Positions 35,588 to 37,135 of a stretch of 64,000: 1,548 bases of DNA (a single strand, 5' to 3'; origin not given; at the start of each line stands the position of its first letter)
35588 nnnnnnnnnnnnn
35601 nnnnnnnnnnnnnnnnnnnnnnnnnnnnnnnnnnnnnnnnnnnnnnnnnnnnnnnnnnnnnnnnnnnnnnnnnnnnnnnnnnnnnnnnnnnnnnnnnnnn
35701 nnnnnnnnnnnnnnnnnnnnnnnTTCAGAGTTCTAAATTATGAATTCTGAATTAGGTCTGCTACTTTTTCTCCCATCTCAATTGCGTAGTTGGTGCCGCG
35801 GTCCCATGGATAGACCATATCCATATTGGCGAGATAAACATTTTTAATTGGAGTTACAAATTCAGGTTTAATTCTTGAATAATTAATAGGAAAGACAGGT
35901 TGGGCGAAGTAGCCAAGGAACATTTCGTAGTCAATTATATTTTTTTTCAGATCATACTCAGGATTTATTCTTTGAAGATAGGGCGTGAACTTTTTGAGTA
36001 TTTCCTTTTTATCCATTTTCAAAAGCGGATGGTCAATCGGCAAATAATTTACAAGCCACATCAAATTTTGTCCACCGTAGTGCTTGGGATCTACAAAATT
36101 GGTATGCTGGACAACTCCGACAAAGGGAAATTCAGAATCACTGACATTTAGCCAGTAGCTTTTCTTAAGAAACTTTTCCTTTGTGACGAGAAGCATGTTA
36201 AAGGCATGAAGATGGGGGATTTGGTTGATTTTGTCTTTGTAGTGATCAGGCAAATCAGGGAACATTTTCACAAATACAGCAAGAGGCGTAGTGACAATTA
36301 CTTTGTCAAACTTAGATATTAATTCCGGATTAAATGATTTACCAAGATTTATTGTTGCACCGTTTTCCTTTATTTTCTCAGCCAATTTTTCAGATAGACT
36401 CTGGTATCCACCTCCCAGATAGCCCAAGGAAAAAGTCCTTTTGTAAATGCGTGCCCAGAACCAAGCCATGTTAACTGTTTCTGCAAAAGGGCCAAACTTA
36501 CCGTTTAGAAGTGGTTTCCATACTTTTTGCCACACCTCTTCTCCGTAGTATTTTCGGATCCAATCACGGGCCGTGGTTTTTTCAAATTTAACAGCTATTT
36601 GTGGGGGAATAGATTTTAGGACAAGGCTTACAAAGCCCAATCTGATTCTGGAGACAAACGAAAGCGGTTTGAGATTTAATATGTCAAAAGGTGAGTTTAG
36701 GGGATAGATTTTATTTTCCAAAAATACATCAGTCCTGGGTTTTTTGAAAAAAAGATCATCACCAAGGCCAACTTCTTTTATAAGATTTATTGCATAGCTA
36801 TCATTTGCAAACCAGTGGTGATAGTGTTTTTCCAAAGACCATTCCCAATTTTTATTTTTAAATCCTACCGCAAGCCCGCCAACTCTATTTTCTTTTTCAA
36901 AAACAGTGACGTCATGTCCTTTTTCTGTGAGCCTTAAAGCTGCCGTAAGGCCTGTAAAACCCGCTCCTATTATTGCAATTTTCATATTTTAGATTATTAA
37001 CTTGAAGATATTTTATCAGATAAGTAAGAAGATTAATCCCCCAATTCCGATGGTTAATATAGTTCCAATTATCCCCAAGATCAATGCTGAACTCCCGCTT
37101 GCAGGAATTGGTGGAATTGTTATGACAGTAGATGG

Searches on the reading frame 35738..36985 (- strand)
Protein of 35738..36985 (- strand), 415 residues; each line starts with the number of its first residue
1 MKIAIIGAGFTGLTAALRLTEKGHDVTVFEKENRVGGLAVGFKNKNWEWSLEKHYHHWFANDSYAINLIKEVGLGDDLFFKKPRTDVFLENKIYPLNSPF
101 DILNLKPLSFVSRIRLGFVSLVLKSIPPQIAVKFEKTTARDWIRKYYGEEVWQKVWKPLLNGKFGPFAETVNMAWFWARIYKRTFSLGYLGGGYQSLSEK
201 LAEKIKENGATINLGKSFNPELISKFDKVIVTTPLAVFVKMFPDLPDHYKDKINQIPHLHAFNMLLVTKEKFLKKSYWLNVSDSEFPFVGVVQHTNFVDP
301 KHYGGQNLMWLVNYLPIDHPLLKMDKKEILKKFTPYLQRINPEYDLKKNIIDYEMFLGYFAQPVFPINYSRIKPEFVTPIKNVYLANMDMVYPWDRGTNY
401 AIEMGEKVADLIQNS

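Call 23: search_protein_families(library=pfam, proteins=[window:35738-36985:-], max_evalue=0.001)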
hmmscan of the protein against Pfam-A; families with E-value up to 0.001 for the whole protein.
window:35738-36985:- (415 aa): 11 families
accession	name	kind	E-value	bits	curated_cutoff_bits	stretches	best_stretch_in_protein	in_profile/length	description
PF01593.30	Amino_oxidase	-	4e-32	112.5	19.8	1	10-412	1-442/443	Flavin containing amine oxidoreductase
PF13450.12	NAD_binding_8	-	3.3e-12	46.9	21.9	1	5-60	1-54/68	NAD(P)-binding Rossmann-like domain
PF01266.30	DAO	-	2.1e-09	37.8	27.9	1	2-37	1-36/353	FAD dependent oxidoreductase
PF00890.30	FAD_binding_2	-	1.7e-06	28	20.4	1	3-37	2-36/414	FAD binding domain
PF07992.20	Pyr_redox_2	-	6.5e-06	26.2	26.1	1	1-36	1-36/291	Pyridine nucleotide-disulphide oxidoreductase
PF00070.33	Pyr_redox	-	1.1e-05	26.3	22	1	2-35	1-34/82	Pyridine nucleotide-disulphide oxidoreductase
PF12831.13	FAD_oxidored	-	0.00013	21.8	27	1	3-40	2-39/416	FAD dependent oxidoreductase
PF03486.20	HI0933_like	-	0.00018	21.5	50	1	2-36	2-36/244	HI0933-like protein Rossmann domain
PF03721.20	UDPG_MGDP_dh_N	-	0.00019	21.5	27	1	1-32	1-32/187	UDP-glucose/GDP-mannose dehydrogenase family, NAD binding domain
PF03807.23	F420_oxidored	-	0.00054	20.9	21.6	0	2-30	1-30/94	NADP oxidoreductase coenzyme F420-dependent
PF13454.12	NAD_binding_9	-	0.00066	20.1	21.8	0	4-39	1-40/155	FAD-NAD(P)-binding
